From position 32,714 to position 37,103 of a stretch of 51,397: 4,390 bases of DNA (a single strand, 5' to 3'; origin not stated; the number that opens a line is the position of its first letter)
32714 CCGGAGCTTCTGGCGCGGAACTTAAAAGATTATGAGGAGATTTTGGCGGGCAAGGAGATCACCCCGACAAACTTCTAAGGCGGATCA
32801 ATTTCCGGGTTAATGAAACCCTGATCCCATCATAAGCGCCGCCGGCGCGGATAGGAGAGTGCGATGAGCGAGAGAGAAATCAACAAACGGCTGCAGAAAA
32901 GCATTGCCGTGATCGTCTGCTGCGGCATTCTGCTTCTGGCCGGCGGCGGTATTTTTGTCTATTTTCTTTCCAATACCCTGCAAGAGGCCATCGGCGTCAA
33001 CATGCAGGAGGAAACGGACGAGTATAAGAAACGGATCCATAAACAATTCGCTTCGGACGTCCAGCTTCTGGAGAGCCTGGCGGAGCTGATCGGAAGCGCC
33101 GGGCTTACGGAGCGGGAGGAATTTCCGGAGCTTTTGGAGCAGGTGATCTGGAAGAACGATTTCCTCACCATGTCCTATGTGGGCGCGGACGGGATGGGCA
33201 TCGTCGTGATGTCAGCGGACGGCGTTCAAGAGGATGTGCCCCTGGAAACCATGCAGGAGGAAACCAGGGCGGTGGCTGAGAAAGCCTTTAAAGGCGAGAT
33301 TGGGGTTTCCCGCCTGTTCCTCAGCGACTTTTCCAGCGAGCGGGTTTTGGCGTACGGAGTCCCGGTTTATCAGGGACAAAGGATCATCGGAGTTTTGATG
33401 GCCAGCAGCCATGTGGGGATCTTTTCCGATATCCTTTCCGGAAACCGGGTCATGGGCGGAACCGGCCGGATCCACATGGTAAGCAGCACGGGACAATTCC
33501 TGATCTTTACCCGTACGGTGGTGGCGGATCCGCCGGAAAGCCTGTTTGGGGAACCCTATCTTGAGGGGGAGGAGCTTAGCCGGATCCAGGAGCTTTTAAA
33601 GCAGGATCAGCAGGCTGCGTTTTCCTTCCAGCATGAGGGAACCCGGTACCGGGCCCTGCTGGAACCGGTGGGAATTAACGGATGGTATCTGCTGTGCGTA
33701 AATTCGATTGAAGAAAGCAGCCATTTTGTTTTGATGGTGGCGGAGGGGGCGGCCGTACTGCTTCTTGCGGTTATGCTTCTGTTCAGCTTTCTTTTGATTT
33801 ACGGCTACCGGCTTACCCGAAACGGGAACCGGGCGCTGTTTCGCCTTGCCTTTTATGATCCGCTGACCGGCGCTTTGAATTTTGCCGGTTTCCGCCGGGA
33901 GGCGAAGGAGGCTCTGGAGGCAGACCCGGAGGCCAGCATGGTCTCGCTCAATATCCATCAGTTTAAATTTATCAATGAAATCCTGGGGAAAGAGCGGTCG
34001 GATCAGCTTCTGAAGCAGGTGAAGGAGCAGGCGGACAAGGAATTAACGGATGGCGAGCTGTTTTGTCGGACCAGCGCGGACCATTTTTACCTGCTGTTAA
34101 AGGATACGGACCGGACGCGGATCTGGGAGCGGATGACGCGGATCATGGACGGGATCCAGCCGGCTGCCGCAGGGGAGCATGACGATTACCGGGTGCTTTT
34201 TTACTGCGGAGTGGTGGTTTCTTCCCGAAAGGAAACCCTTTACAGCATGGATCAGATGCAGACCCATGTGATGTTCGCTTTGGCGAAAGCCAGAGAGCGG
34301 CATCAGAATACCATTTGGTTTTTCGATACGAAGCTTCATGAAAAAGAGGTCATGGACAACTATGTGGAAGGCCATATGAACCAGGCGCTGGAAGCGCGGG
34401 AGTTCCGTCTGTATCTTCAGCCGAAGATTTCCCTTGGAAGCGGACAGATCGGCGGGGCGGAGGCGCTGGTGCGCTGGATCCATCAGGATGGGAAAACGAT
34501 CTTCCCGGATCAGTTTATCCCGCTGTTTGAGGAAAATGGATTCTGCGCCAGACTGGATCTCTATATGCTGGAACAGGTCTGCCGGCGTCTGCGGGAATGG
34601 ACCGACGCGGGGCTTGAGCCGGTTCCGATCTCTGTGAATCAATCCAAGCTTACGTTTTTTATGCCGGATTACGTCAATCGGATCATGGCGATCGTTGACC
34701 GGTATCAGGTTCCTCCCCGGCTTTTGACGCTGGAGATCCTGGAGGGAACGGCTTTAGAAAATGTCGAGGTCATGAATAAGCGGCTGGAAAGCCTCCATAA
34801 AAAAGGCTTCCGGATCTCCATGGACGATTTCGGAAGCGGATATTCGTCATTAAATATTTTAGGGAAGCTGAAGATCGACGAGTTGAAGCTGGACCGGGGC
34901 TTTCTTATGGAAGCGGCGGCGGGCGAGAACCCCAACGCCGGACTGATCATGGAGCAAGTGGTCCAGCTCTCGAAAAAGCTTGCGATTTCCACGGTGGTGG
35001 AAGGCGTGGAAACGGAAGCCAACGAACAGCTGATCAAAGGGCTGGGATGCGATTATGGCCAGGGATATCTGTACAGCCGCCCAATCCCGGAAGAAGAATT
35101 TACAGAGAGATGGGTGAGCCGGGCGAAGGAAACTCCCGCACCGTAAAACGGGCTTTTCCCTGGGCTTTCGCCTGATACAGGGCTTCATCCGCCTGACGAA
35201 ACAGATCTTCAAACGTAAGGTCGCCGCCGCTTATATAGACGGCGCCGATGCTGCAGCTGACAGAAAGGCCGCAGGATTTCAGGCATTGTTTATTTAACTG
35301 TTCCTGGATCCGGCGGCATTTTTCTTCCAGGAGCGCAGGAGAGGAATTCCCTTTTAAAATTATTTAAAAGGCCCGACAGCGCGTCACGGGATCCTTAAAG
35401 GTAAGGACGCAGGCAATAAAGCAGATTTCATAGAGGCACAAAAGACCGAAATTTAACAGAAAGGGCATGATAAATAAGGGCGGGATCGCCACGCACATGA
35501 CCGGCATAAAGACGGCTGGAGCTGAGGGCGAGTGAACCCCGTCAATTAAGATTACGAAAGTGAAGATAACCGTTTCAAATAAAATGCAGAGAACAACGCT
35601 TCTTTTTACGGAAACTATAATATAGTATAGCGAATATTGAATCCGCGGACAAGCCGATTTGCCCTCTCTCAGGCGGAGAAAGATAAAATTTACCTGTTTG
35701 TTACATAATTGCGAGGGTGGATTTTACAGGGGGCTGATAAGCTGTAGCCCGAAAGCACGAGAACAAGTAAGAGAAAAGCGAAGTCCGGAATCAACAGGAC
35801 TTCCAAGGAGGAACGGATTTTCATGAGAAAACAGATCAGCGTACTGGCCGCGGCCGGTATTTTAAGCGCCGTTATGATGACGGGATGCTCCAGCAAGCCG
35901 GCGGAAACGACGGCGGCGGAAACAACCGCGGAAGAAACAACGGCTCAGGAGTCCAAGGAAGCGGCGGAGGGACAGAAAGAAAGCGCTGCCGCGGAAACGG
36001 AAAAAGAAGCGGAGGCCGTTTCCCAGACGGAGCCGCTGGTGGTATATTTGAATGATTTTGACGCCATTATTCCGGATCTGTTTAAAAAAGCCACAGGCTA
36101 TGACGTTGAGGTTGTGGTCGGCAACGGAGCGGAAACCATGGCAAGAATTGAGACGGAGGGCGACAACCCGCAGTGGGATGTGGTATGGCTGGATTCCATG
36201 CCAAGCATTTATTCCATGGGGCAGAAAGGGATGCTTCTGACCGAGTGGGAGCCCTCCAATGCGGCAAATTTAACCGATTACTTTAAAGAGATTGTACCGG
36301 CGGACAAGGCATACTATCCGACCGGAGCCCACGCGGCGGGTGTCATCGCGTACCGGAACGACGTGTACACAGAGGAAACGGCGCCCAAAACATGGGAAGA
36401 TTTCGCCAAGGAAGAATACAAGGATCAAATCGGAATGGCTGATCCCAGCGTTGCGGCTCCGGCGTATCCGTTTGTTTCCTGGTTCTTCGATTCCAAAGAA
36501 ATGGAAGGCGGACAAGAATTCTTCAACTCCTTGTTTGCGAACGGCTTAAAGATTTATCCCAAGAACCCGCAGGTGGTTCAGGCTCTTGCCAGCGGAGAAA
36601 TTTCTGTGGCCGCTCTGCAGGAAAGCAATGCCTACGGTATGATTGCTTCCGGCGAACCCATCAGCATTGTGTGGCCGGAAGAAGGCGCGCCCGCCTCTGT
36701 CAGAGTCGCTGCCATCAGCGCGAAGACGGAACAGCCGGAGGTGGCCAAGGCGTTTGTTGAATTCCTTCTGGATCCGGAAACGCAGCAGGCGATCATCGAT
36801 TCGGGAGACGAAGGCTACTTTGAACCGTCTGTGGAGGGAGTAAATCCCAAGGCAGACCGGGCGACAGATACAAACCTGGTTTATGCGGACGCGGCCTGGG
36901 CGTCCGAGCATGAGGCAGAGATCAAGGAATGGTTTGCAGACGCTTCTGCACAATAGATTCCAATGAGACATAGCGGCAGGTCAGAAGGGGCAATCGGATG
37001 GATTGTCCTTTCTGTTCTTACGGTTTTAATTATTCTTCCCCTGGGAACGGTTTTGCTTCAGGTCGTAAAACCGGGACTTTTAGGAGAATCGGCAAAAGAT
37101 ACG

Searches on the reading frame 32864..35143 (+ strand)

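Call 29: search_protein_families(library=pfam, proteins=[window:32864-35143:+], max_evalue=0.001)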
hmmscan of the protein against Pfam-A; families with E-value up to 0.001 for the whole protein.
window:32864-35143:+ (760 aa): 2 families
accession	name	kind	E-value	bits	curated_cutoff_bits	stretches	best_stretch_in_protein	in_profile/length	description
PF00563.25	EAL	-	7.4e-64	215.8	31.3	1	506-740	5-236/236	EAL domain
PF00990.26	GGDEF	-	3.5e-16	59.8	23.8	1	329-482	1-160/161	Diguanylate cyclase, GGDEF domain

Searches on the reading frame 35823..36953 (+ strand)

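Call 29: search_protein_families(library=pfam, proteins=[window:35823-36953:+], max_evalue=0.001)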
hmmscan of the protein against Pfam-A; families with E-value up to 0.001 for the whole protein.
window:35823-36953:+ (377 aa): 4 families
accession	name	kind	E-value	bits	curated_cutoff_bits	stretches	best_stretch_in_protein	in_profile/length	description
PF13416.11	SBP_bac_8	-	1.2e-25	91.3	27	1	87-349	6-274/279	Bacterial extracellular solute-binding protein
PF13343.11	SBP_bac_6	-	2.9e-25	89.6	24.6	1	140-336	31-219/245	Bacterial extracellular solute-binding protein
PF13531.11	SBP_bac_11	-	8.5e-20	71.9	25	1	85-328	18-225/227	Bacterial extracellular solute-binding protein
PF01547.30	SBP_bac_1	-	6e-17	63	26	1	79-322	10-307/307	Bacterial extracellular solute-binding protein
